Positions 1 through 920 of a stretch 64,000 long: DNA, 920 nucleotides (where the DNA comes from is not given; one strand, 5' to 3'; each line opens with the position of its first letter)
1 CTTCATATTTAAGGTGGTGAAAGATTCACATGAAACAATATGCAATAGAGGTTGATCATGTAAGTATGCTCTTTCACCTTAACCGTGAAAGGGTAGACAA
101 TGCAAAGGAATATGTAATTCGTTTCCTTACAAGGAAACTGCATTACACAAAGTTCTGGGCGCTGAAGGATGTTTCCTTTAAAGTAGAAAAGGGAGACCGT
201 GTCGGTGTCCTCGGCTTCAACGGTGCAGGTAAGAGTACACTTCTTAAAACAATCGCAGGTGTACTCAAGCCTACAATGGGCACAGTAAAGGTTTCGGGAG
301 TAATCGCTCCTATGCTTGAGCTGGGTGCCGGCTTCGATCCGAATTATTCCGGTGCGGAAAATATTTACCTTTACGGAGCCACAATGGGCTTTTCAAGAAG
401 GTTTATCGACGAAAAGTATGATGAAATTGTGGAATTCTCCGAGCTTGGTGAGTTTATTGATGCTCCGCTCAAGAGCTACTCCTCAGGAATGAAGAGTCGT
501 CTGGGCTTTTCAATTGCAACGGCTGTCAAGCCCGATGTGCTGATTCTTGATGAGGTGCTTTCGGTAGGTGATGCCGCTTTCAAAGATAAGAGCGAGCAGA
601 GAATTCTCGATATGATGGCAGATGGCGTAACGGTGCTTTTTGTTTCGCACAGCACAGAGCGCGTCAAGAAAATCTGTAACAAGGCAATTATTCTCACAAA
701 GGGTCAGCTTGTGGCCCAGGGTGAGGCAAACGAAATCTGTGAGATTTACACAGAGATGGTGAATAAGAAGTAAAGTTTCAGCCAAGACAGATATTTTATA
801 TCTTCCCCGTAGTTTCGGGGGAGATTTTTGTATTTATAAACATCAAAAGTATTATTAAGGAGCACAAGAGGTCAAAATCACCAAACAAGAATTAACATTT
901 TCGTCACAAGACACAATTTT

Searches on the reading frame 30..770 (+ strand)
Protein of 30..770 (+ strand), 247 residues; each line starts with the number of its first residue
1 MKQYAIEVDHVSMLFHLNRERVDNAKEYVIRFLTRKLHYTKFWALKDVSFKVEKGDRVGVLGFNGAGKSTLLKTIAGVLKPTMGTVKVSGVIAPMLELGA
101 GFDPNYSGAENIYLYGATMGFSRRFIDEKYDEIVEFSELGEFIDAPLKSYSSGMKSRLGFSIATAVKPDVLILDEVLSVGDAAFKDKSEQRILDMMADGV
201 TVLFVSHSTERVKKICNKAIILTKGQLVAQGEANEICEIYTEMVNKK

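Call 5: search_protein_families(library=pfam, proteins=[window:30-770:+], max_evalue=0.01)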
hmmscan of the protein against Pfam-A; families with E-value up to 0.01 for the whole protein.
window:30-770:+ (247 aa): 4 families
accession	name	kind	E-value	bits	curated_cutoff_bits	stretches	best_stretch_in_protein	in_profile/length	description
PF00005.33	ABC_tran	-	3.6e-21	76.6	25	1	45-176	1-135/137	ABC transporter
PF13555.12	AAA_29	-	0.0013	18.9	27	1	49-82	16-49/61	P-loop containing region of AAA domain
PF00004.35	AAA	-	0.0018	19.2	21.2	0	61-199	4-95/131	ATPase family associated with various cellular activities (AAA)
PF13304.12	AAA_21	-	0.0078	16.7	27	0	60-77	4-21/304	AAA domain, putative AbiEii toxin, Type IV TA system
